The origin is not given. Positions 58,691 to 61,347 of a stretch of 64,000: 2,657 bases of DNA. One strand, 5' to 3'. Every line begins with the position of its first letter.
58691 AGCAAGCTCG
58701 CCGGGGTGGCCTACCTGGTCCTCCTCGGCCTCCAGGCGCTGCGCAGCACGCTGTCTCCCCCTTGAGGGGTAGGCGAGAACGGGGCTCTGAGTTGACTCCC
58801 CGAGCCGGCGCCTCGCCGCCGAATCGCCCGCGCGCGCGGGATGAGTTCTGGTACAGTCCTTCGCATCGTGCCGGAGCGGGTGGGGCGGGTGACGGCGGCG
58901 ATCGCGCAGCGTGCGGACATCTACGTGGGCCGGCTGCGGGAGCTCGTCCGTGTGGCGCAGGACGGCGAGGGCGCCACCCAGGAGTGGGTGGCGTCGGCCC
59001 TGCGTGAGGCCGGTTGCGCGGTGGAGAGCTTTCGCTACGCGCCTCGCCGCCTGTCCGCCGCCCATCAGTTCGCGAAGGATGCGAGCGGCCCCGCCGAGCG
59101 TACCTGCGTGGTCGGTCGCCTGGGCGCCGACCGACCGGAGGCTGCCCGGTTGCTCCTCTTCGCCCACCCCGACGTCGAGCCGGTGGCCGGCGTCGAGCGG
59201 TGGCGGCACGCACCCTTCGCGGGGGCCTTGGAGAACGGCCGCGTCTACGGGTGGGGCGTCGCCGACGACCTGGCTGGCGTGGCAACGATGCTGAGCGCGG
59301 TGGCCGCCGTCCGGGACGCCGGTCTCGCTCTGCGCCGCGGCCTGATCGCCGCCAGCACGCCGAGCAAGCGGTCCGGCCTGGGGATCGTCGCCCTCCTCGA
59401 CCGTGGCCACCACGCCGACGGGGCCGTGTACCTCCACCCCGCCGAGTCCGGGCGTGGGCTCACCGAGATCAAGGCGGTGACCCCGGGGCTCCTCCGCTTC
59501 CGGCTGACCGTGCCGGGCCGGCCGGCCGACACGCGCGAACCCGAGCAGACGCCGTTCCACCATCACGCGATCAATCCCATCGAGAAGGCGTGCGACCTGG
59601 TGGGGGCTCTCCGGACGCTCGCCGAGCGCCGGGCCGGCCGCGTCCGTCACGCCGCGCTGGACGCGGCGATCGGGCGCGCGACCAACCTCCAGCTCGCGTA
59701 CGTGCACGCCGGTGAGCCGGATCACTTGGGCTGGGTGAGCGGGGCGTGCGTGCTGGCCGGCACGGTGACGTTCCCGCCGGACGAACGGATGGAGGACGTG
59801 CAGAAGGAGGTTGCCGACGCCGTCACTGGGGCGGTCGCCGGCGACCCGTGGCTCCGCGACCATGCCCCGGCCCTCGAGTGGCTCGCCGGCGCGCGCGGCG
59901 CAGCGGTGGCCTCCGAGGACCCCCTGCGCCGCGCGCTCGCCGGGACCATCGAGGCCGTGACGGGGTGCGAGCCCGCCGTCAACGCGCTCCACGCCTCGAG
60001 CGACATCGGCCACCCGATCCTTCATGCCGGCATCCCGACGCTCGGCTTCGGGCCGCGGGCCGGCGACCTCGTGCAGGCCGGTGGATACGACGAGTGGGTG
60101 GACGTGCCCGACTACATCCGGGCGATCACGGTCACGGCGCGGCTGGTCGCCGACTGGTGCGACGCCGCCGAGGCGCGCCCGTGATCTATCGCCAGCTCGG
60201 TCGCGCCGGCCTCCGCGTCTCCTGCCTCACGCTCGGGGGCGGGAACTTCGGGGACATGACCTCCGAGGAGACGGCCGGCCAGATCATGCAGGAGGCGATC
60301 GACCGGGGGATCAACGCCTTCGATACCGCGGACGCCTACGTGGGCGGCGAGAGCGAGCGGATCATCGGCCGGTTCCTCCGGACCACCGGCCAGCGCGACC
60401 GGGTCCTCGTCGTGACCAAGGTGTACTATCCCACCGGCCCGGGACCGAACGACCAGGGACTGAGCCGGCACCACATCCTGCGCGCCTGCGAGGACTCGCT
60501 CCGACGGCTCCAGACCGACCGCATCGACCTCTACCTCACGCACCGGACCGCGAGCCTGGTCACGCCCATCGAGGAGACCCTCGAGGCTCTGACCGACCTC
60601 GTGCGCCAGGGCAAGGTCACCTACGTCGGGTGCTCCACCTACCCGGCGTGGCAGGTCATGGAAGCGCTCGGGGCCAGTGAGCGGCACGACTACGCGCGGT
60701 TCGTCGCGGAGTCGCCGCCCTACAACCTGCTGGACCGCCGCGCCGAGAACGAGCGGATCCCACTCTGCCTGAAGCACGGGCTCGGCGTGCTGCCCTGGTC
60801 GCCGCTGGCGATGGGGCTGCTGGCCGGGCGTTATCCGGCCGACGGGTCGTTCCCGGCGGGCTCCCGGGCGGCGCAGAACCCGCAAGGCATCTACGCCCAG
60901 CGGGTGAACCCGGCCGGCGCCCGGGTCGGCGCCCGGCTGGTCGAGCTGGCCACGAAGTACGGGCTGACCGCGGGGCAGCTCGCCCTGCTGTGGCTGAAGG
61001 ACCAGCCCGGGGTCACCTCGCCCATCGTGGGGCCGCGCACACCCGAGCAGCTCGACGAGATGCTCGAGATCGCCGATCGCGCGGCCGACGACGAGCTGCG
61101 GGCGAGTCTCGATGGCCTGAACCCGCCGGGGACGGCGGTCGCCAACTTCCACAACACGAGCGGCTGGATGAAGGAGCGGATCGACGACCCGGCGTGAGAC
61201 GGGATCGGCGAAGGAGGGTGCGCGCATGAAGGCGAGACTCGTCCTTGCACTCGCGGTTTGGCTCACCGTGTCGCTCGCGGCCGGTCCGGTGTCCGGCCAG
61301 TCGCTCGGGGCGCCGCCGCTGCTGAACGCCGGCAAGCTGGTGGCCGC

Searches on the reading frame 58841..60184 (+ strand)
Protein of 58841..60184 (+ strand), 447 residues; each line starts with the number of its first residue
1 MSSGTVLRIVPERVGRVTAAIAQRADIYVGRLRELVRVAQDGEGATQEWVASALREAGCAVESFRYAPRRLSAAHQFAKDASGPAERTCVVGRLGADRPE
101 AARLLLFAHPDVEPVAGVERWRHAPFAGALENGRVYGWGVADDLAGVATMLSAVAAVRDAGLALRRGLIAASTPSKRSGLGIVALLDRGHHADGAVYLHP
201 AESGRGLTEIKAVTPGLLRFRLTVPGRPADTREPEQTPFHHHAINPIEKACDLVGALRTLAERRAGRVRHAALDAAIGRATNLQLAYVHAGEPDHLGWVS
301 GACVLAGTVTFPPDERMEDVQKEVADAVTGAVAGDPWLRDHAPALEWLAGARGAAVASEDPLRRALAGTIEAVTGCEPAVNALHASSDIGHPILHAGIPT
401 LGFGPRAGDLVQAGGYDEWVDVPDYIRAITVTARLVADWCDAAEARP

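Call 10: search_protein_families(library=pfam, proteins=[window:58841-60184:+], max_evalue=0.001)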
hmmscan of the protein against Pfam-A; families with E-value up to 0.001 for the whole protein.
window:58841-60184:+ (447 aa): 1 family
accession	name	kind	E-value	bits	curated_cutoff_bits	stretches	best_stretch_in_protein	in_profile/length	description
PF01546.33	Peptidase_M20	-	6.7e-18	65.8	24.6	1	106-437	2-205/206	Peptidase family M20/M25/M40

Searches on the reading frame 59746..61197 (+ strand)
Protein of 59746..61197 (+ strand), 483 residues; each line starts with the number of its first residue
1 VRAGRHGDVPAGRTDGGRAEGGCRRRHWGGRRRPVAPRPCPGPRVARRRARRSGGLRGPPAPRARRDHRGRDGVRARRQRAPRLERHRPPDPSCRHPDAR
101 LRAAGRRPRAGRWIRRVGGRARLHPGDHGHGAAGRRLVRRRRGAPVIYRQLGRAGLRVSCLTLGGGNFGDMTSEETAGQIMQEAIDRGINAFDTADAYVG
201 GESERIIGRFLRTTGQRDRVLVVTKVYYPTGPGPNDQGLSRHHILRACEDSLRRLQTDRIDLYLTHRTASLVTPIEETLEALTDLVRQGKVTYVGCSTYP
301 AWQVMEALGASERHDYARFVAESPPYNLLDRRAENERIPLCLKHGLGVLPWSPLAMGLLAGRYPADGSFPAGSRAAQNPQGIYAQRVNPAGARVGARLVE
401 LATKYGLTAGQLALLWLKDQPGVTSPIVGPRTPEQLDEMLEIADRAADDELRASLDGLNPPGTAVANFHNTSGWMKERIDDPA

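Call 10: search_protein_families(library=pfam, proteins=[window:59746-61197:+], max_evalue=0.001)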
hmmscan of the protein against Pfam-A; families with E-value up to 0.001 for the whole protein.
window:59746-61197:+ (483 aa): 1 family
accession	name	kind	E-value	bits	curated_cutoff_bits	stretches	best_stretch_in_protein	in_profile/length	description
PF00248.27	Aldo_ket_red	-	5.5e-69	232.9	24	1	161-458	2-289/291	Aldo/keto reductase family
